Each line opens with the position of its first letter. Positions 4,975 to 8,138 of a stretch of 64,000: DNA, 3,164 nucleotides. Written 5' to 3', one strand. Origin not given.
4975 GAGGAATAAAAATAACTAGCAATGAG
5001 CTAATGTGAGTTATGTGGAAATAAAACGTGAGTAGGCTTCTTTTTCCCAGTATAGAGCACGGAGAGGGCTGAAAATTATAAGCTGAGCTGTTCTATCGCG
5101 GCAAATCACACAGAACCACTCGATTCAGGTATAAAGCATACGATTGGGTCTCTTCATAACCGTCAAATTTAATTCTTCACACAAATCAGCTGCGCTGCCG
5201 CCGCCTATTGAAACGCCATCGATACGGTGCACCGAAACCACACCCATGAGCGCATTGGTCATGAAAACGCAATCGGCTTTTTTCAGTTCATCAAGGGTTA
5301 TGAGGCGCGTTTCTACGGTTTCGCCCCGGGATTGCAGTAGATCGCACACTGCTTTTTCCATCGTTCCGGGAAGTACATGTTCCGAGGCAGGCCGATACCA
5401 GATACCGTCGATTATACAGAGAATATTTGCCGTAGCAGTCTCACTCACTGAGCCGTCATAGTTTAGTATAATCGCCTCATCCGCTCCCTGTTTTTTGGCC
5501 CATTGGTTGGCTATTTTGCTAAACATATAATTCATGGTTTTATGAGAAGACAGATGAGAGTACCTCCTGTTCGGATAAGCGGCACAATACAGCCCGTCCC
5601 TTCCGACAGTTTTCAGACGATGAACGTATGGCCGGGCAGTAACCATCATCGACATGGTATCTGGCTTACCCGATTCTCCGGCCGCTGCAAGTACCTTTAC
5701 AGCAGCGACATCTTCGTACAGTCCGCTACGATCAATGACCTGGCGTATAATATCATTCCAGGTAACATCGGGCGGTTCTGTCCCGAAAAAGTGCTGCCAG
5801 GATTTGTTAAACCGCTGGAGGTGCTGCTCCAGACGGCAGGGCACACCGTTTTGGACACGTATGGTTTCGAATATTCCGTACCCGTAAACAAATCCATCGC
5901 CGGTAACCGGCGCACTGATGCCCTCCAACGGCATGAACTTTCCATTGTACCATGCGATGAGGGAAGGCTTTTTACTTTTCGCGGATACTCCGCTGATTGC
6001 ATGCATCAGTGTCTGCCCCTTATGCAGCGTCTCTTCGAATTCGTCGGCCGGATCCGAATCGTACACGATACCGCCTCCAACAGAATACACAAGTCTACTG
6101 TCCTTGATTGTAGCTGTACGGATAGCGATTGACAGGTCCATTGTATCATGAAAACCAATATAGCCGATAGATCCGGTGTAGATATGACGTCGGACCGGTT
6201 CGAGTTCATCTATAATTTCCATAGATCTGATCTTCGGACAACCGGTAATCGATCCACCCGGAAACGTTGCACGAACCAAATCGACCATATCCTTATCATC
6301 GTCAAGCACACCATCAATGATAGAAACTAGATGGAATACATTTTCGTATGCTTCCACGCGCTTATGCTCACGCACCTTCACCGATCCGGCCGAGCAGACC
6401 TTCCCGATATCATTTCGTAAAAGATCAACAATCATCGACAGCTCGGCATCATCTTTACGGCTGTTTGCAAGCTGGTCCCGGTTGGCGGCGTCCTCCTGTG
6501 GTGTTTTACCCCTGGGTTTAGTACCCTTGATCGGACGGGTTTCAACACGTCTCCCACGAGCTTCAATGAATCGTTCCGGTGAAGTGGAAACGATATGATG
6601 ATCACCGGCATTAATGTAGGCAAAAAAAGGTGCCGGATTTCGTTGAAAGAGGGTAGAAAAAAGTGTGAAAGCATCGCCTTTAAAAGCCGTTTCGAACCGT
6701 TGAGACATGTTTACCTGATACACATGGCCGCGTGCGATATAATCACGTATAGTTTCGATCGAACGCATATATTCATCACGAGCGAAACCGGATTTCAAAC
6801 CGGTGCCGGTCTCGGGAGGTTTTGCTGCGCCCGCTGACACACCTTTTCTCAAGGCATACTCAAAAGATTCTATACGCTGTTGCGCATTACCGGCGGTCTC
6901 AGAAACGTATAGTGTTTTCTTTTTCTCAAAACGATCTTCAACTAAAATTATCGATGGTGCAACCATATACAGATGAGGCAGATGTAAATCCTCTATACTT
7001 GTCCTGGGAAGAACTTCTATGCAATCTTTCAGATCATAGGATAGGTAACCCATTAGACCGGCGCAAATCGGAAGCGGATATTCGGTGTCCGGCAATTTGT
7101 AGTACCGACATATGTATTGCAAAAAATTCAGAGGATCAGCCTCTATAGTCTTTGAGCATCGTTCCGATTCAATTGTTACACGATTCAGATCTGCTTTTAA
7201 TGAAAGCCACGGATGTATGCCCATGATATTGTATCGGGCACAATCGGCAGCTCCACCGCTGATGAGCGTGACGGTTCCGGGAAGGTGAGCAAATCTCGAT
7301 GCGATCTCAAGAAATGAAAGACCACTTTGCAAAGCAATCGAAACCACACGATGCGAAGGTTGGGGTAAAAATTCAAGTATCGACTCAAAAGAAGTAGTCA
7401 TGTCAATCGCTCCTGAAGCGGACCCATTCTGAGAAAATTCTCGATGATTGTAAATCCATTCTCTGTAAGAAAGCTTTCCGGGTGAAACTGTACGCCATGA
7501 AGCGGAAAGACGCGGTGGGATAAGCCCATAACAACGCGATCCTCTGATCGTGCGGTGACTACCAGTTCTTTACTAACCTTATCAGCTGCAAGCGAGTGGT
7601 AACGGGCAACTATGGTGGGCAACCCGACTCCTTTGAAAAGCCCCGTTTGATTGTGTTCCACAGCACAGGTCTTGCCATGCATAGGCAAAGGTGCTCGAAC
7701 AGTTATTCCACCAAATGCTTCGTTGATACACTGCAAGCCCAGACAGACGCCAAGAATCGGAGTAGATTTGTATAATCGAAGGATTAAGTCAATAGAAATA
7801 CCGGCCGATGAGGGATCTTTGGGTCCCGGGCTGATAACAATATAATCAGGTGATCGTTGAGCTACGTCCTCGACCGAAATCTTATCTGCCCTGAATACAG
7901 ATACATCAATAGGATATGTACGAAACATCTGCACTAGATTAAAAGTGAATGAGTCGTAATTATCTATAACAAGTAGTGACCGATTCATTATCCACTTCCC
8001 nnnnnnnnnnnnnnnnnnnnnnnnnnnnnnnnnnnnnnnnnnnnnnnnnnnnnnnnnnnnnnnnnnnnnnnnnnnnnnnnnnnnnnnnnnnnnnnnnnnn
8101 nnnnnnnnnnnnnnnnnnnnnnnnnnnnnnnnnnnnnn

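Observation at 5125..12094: Single-module NRPS (C-A-T-SDR) in one operon with pabA and a pabB-pabC fusion: candidate orphan 4-aminobenzoate-derived product locus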

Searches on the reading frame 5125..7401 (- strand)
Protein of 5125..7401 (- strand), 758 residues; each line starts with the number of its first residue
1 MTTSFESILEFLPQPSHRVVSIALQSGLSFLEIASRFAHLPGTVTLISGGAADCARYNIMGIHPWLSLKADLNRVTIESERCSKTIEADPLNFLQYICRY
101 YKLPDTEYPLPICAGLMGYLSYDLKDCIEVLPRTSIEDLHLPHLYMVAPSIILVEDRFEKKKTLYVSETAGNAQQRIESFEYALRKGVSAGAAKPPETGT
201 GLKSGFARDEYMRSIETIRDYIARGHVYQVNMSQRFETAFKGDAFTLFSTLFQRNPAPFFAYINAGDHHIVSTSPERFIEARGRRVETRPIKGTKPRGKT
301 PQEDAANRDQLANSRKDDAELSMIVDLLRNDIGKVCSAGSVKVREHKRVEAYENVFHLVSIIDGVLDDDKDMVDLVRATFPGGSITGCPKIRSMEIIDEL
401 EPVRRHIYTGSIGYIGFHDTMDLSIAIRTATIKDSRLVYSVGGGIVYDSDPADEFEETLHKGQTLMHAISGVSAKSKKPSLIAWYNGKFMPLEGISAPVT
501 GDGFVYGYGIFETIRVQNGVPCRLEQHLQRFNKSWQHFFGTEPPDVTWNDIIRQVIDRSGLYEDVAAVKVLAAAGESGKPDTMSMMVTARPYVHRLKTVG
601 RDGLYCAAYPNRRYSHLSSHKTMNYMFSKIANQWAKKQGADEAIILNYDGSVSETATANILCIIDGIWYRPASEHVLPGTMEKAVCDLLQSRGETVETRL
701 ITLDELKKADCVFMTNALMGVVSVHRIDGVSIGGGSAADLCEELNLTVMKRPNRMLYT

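Call 3: search_protein_families(library=pfam, proteins=[window:5125-7401:-])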
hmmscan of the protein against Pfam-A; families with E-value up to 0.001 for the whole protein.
window:5125-7401:- (758 aa): 3 families
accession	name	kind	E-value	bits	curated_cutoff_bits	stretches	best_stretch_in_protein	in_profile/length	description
PF00425.24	Chorismate_bind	-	1.2e-90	304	27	1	208-461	2-257/257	chorismate binding enzyme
PF01063.24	Aminotran_4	-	4.8e-51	174.2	28.5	1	509-727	1-223/223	Amino-transferase class IV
PF04715.19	Anth_synt_I_N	-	3.3e-22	79.7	23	1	29-164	4-140/140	Anthranilate synthase component I, N terminal region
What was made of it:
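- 5221..5877 (-): PabC-like part of the fusion: fold-type IV PLP domain with an HKT lysine. Inferred to be aminodeoxychorismate lyase. Aminotran_4 5e-51 (call 3).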

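Call 4: search_protein_families(library=ncbifam, proteins=[window:5125-7401:-])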
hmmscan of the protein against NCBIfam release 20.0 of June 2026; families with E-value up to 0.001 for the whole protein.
window:5125-7401:- (758 aa): 48 families (the best 25 are shown)
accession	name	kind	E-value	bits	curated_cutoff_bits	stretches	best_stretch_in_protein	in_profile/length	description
TIGR00564.1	trpE_most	equivalog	1.5e-115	386.8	517.7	1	52-469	29-454/455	anthranilate synthase component I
TIGR00553.1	pabB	equivalog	2.2e-106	355.8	328.4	1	116-464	1-328/329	aminodeoxychorismate synthase component I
TIGR01824.1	PabB-clade2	equivalog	2.7e-105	352.6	408.55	1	114-465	1-355/355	aminodeoxychorismate synthase, component I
NF012009.0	PRK15465.1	equivalog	1e-99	334.1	622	1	35-468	23-450/453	aminodeoxychorismate synthase component 1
NF004610.0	PRK05940.1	equivalog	3.3e-99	332.8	568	1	68-473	55-463/467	anthranilate synthase component I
NF006563.0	PRK09070.1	equivalog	2.7e-98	329.5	514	1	70-470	46-445/447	aminodeoxychorismate synthase component I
TIGR01820.1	TrpE-arch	equivalog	2.5e-95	320.4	512.05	1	111-469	96-448/449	anthranilate synthase component I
NF010086.0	PRK13571.1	equivalog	8.5e-93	311.6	693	1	41-471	49-499/510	anthranilate synthase component I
NF005698.0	PRK07508.1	equivalog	3.1e-86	289.3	452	1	201-465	109-375/383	aminodeoxychorismate synthase component I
NF010089.0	PRK13574.1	equivalog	1.2e-72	245.2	527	1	84-469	52-418/421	anthranilate synthase component I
NF010087.0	PRK13572.1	equivalog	1.8e-70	237.8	580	1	54-469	36-431/435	anthranilate synthase component I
NF004530.0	PRK05877.1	equivalog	7.1e-70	236.3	383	1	183-472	136-418/425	aminodeoxychorismate synthase component I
NF010079.0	PRK13564.1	equivalog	2.2e-68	231.3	471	1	83-474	116-516/521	anthranilate synthase component 1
NF010081.0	PRK13566.1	equivalog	3e-68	230.7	645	1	114-478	157-516/729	anthranilate synthase component I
NF010082.0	PRK13567.1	equivalog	1.6e-63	215.1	576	1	55-466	37-464/468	anthranilate synthase component I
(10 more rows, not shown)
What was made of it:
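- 6019..7317 (-): PabB part of the fusion: aminodeoxychorismate synthase component I, with the PIKGT lysine. TIGR00553 pabB scores 355.8 against a cut-off of 328.4; trpE_most falls below its cut-off (call 4).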

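Call 65: find_homologous_proteins(query=window:5125-7401:-, max_evalue=1e-60)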
Query window:5125-7401:- (758 aa): 7763 proteins with E <= 1e-60 among 8000 candidates; the best 120 are listed.
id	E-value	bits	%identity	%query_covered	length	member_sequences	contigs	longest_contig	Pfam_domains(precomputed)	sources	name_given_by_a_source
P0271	0.0e+0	1746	100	100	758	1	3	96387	PF04715.20,PF01063.25,PF00425.25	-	-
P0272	0.0e+0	1302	76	98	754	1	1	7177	PF04715.20,PF01063.25,PF00425.25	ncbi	ncbi:MAG: aminodeoxychorismate synthase component I [Chitinivibrionales bacterium]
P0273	0.0e+0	1188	69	98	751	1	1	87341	PF04715.20,PF01063.25,PF00425.25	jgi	jgi:para-aminobenzoate synthetase component 1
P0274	0.0e+0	1185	70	99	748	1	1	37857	PF04715.20,PF01063.25,PF00425.25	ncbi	-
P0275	0.0e+0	1181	69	97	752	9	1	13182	PF04715.20,PF01063.25,PF00425.25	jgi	jgi:para-aminobenzoate synthetase component 1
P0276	0.0e+0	1173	69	98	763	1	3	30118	PF04715.20,PF01063.25,PF00425.25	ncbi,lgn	ncbi:MAG: aminodeoxychorismate synthase component I [Chitinispirillaceae bacterium]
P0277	0.0e+0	1172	68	98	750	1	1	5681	PF04715.20,PF01063.25,PF00425.25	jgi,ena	-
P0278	0.0e+0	1164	68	98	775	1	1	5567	PF04715.20,PF01063.25,PF00425.25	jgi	-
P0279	0.0e+0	1155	68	97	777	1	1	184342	PF04715.20,PF01063.25,PF00425.25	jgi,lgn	jgi:para-aminobenzoate synthetase component 1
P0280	0.0e+0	1155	68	98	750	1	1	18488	PF04715.20,PF01063.25,PF00425.25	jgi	jgi:para-aminobenzoate synthetase component 1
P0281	0.0e+0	1153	68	98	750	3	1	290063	PF04715.20,PF01063.25,PF00425.25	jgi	jgi:para-aminobenzoate synthetase component 1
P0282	0.0e+0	1152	68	98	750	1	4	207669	PF04715.20,PF01063.25,PF00425.25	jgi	jgi:para-aminobenzoate synthetase component 1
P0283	0.0e+0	1148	67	97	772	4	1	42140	PF04715.20,PF01063.25,PF00425.25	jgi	jgi:para-aminobenzoate synthetase component 1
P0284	0.0e+0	1147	70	97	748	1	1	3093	PF04715.20,PF01063.25,PF00425.25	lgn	-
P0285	0.0e+0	1147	68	95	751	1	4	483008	PF04715.20,PF01063.25,PF00425.25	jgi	jgi:para-aminobenzoate synthetase component 1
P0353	7.6e-267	905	55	98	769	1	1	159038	PF04715.20,PF01063.25,PF00425.25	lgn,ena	-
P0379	3.3e-258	877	54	99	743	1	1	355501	PF04715.20,PF01063.25,PF00425.25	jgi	jgi:para-aminobenzoate synthetase component 1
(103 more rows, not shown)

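Call 66: find_encoding_contigs(protein=P0281, flank=7000, max_places=1)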
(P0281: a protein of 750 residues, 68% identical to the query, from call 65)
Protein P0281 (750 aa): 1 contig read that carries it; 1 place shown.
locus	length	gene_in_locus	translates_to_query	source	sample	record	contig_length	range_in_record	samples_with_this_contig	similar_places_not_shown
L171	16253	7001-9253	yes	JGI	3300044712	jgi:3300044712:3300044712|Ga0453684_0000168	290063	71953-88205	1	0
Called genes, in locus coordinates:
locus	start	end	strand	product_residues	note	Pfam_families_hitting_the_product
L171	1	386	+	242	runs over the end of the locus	-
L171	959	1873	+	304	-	PF01073:3Beta_HSD, PF01370:Epimerase, PF02719:Polysacc_synt_2, PF04321:RmlD_sub_bind, PF05368:NmrA, PF16363:GDP_Man_Dehyd, PF13460:NAD_binding_10, PF07993:NAD_binding_4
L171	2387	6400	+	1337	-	PF00668:Condensation, PF00501:AMP-binding, PF00550:PP-binding, PF00106:adh_short, PF08659:KR, PF13561:adh_short_C2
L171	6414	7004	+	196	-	PF00117:GATase, PF07722:Peptidase_C26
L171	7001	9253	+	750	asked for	PF04715:, PF00425:Chorismate_bind, PF01063:Aminotran_4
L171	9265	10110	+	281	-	PF02678:Pirin, PF05726:Pirin_C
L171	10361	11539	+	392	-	PF07690:MFS_1, PF00083:Sugar_tr (weak)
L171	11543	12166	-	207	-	-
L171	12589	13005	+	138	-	-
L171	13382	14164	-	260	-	PF01887:SAM_HAT_N, PF20257:SAM_HAT_C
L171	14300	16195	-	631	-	PF02518:HATPase_c (weak), PF13589:HATPase_c_3, PF00183:HSP90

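Call 67: find_encoding_contigs(protein=P0379, flank=7000, max_places=1)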
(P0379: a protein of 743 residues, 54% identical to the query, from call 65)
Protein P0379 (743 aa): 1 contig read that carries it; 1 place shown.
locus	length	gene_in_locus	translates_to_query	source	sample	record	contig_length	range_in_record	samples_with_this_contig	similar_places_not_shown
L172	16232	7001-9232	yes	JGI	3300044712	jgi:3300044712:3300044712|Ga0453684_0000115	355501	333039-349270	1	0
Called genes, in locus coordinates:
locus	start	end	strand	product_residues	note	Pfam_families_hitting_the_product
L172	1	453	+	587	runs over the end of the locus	-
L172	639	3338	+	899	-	PF02837:Glyco_hydro_2_N, PF22666:Glyco_hydro_2_N2, PF00703:Glyco_hydro_2, PF02836:Glyco_hydro_2_C, PF16355:DUF4982, PF18565:Glyco_hydro2_C5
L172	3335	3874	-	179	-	-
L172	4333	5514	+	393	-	PF01042:Ribonuc_L-PSP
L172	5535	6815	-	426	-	-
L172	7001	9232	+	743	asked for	PF04715:, PF00425:Chorismate_bind, PF01063:Aminotran_4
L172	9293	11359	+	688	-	PF22842:Pel9A-like_beta_helix (weak), PF13229:Beta_helix (weak)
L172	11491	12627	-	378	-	PF00657:Lipase_GDSL, PF13472:Lipase_GDSL_2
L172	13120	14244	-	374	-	PF03629:SASA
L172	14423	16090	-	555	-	-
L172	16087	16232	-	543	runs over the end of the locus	-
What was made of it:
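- A PabBC orthologue without an NRPS exists (L172, call 67).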

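Call 68: find_encoding_contigs(protein=P0353, flank=7000, max_places=1)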
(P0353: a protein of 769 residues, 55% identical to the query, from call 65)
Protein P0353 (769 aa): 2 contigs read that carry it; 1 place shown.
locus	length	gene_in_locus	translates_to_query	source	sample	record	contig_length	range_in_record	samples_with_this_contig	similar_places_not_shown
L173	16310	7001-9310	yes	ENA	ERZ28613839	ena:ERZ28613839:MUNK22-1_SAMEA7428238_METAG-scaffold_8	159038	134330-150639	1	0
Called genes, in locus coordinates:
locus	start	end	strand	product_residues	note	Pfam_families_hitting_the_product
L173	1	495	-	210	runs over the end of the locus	PF02224:Cytidylate_kin (faint), PF13189:Cytidylate_kin2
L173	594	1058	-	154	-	PF00583:Acetyltransf_1, PF13673:Acetyltransf_10, PF13508:Acetyltransf_7 (weak)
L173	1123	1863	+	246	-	-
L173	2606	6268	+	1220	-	PF00668:Condensation, PF00501:AMP-binding, PF00550:PP-binding, PF00106:adh_short, PF08659:KR, PF13561:adh_short_C2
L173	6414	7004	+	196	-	PF00117:GATase, PF07722:Peptidase_C26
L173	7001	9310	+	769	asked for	PF04715:, PF00425:Chorismate_bind, PF01063:Aminotran_4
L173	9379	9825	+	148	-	PF20230:DUF6588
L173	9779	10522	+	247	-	PF20230:DUF6588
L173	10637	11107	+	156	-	-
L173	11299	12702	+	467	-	PF13620:CarboxypepD_reg (faint)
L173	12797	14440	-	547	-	PF00365:PFK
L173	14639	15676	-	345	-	PF00072:Response_reg, PF00990:GGDEF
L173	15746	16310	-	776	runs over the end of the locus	PF00270:DEAD, PF00271:Helicase_C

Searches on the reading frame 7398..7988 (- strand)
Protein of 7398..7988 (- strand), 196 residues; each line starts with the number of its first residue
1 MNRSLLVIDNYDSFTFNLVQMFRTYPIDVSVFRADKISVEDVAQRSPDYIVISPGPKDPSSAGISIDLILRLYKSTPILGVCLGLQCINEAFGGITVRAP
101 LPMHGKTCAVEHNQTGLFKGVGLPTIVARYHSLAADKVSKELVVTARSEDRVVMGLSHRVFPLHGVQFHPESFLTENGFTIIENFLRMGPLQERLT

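Call 3: search_protein_families(library=pfam, proteins=[window:7398-7988:-])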
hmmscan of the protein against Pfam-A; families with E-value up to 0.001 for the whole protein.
window:7398-7988:- (196 aa): 2 families
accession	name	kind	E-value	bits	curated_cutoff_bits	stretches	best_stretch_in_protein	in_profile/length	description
PF00117.34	GATase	-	2e-51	174.8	22.8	1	6-186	1-187/190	Glutamine amidotransferase class-I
PF07722.19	Peptidase_C26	-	3.5e-13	50.3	20.5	1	73-171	103-219/219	Peptidase C26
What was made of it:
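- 7398..7988 (-): pabA: class I glutamine amidotransferase of aminodeoxychorismate synthase. GATase 2e-51 (call 3).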

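Call 4: search_protein_families(library=ncbifam, proteins=[window:7398-7988:-])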
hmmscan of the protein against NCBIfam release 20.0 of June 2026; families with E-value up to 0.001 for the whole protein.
window:7398-7988:- (196 aa): 23 families
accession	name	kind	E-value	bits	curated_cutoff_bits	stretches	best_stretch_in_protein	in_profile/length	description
NF011201.0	PRK14607.1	equivalog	6.3e-71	239.6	670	1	5-188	2-188/534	bifunctional anthranilate synthase component II/anthranilate phosphoribosyltransferase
NF005849.0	PRK07765.1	equivalog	2.7e-59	200.1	308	1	5-188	3-191/219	aminodeoxychorismate/anthranilate synthase component II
NF005946.0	PRK08007.1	equivalog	9.4e-58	194.8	332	1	5-187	2-186/187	aminodeoxychorismate synthase component 2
NF005271.0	PRK06774.1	equivalog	2.8e-56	189.9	340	1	5-187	2-190/191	aminodeoxychorismate synthase component II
NF005799.0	PRK07649.1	equivalog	2.6e-55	187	327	1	5-187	2-186/195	aminodeoxychorismate/anthranilate synthase component II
NF006462.0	PRK08857.1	equivalog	8.2e-53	178.9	345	1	5-187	2-191/193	aminodeoxychorismate/anthranilate synthase component II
TIGR00566.1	trpG_papA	subfamily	2.4e-52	177.5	121.05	1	5-187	2-191/192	glutamine amidotransferase of anthranilate synthase or aminodeoxychorismate synthase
NF041322.1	Anth_synII_Halo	equivalog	6.2e-52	176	320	1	7-187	1-188/190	anthranilate synthase component II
NF010081.0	PRK13566.1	equivalog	2.4e-46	158.4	645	1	2-188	528-719/729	anthranilate synthase component I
NF005367.0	PRK06895.1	equivalog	1.9e-41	142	265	1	3-188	2-188/190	anthranilate synthase component II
TIGR01815.1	TrpE-clade3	equivalog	2.2e-40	138.4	739.15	1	3-185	517-704/717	anthranilate synthase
NF007073.0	PRK09522.1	equivalog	6.5e-38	130.9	738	1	5-186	4-187/531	bifunctional anthranilate synthase glutamate amidotransferase component TrpG/anthranilate phosphoribosyltransferase TrpD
TIGR01823.1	PabB-fungal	equivalog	3.1e-33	115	442.55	1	3-189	6-204/742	aminodeoxychorismate synthase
NF004169.0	PRK05637.1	equivalog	1.8e-31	109.4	332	1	5-184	5-201/210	anthranilate synthase component II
NF001975.0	PRK00758.1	equivalog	8.1e-26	90.8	198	1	5-188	4-181/185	GMP synthase subunit A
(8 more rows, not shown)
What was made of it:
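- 7398..7988 (-): TIGR00566 trpG_papA scores 177.5 against a cut-off of 121 (call 4).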
